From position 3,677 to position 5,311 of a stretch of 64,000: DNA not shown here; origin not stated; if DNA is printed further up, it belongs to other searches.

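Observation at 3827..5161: M20/ArgE-fold protein that has lost essentially all canonical metal ligands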

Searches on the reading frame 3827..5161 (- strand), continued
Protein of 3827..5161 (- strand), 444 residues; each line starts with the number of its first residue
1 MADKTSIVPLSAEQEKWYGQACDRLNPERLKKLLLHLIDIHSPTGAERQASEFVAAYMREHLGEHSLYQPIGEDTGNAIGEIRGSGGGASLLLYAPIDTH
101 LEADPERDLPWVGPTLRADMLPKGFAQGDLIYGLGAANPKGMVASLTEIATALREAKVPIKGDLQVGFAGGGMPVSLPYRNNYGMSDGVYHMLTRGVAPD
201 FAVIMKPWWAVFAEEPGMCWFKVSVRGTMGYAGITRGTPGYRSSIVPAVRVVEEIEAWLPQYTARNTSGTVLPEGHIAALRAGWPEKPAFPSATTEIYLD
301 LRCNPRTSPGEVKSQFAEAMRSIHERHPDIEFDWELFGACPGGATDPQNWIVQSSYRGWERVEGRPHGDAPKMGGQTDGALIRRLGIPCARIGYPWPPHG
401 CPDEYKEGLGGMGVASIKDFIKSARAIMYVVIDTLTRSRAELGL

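Call 45: search_solved_structures(query=A2, max_evalue=0.001, show_alignments=5)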
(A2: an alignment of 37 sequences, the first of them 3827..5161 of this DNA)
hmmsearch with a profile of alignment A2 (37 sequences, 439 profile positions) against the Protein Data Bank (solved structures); distinct sequences matched with E-value up to 0.001: 33.
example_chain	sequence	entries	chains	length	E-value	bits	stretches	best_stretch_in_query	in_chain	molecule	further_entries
5k8m_A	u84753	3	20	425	3.6e-100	338.6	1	10-432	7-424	5-nitroanthranilic acid aminohydrolase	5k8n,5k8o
5k8p_A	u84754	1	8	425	7.6e-100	337.6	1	10-432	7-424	5-nitroanthranilic acid aminohydrolase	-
3pfo_A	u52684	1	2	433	2.1e-41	145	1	65-430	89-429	putative acetylornithine deacetylase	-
7uoi_A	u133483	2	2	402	4.8e-34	120.7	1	15-425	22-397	succinyl-diaminopimelate desuccinylase | Probable succinyl-diaminopimelate desuccinylase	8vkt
7rsf_A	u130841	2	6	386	7.2e-27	97.1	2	184-353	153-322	Acetylornithine deacetylase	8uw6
4q7a_A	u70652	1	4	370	7.4e-22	80.5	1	22-425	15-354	N-acetyl-ornithine/N-acetyl-lysine deacetylase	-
5xoy_A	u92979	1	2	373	3.2e-21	78.5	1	24-420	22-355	[LysW]-lysine hydrolase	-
5vo3_A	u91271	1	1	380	1.4e-20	76.3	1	19-427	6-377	Succinyl-diaminopimelate desuccinylase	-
3ic1_A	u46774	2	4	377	1.9e-20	75.9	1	19-428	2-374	Succinyl-diaminopimelate desuccinylase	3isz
7lgp_A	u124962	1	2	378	3.2e-20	75.2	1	22-423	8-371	Succinyl-diaminopimelate desuccinylase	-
7ljh_A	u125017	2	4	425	2.4e-18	69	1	10-394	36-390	Poly(Aspartic acid) hydrolase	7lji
3tx8_A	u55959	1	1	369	3.7e-18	68.3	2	25-155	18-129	Succinyl-diaminopimelate desuccinylase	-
3gb0_A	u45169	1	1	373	2e-17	65.9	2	271-427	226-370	Peptidase T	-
3ct9_A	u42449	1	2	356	4.4e-17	64.8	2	194-317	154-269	Acetylornithine deacetylase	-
3rza_A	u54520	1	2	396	1.3e-15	59.9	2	15-162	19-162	tripeptidase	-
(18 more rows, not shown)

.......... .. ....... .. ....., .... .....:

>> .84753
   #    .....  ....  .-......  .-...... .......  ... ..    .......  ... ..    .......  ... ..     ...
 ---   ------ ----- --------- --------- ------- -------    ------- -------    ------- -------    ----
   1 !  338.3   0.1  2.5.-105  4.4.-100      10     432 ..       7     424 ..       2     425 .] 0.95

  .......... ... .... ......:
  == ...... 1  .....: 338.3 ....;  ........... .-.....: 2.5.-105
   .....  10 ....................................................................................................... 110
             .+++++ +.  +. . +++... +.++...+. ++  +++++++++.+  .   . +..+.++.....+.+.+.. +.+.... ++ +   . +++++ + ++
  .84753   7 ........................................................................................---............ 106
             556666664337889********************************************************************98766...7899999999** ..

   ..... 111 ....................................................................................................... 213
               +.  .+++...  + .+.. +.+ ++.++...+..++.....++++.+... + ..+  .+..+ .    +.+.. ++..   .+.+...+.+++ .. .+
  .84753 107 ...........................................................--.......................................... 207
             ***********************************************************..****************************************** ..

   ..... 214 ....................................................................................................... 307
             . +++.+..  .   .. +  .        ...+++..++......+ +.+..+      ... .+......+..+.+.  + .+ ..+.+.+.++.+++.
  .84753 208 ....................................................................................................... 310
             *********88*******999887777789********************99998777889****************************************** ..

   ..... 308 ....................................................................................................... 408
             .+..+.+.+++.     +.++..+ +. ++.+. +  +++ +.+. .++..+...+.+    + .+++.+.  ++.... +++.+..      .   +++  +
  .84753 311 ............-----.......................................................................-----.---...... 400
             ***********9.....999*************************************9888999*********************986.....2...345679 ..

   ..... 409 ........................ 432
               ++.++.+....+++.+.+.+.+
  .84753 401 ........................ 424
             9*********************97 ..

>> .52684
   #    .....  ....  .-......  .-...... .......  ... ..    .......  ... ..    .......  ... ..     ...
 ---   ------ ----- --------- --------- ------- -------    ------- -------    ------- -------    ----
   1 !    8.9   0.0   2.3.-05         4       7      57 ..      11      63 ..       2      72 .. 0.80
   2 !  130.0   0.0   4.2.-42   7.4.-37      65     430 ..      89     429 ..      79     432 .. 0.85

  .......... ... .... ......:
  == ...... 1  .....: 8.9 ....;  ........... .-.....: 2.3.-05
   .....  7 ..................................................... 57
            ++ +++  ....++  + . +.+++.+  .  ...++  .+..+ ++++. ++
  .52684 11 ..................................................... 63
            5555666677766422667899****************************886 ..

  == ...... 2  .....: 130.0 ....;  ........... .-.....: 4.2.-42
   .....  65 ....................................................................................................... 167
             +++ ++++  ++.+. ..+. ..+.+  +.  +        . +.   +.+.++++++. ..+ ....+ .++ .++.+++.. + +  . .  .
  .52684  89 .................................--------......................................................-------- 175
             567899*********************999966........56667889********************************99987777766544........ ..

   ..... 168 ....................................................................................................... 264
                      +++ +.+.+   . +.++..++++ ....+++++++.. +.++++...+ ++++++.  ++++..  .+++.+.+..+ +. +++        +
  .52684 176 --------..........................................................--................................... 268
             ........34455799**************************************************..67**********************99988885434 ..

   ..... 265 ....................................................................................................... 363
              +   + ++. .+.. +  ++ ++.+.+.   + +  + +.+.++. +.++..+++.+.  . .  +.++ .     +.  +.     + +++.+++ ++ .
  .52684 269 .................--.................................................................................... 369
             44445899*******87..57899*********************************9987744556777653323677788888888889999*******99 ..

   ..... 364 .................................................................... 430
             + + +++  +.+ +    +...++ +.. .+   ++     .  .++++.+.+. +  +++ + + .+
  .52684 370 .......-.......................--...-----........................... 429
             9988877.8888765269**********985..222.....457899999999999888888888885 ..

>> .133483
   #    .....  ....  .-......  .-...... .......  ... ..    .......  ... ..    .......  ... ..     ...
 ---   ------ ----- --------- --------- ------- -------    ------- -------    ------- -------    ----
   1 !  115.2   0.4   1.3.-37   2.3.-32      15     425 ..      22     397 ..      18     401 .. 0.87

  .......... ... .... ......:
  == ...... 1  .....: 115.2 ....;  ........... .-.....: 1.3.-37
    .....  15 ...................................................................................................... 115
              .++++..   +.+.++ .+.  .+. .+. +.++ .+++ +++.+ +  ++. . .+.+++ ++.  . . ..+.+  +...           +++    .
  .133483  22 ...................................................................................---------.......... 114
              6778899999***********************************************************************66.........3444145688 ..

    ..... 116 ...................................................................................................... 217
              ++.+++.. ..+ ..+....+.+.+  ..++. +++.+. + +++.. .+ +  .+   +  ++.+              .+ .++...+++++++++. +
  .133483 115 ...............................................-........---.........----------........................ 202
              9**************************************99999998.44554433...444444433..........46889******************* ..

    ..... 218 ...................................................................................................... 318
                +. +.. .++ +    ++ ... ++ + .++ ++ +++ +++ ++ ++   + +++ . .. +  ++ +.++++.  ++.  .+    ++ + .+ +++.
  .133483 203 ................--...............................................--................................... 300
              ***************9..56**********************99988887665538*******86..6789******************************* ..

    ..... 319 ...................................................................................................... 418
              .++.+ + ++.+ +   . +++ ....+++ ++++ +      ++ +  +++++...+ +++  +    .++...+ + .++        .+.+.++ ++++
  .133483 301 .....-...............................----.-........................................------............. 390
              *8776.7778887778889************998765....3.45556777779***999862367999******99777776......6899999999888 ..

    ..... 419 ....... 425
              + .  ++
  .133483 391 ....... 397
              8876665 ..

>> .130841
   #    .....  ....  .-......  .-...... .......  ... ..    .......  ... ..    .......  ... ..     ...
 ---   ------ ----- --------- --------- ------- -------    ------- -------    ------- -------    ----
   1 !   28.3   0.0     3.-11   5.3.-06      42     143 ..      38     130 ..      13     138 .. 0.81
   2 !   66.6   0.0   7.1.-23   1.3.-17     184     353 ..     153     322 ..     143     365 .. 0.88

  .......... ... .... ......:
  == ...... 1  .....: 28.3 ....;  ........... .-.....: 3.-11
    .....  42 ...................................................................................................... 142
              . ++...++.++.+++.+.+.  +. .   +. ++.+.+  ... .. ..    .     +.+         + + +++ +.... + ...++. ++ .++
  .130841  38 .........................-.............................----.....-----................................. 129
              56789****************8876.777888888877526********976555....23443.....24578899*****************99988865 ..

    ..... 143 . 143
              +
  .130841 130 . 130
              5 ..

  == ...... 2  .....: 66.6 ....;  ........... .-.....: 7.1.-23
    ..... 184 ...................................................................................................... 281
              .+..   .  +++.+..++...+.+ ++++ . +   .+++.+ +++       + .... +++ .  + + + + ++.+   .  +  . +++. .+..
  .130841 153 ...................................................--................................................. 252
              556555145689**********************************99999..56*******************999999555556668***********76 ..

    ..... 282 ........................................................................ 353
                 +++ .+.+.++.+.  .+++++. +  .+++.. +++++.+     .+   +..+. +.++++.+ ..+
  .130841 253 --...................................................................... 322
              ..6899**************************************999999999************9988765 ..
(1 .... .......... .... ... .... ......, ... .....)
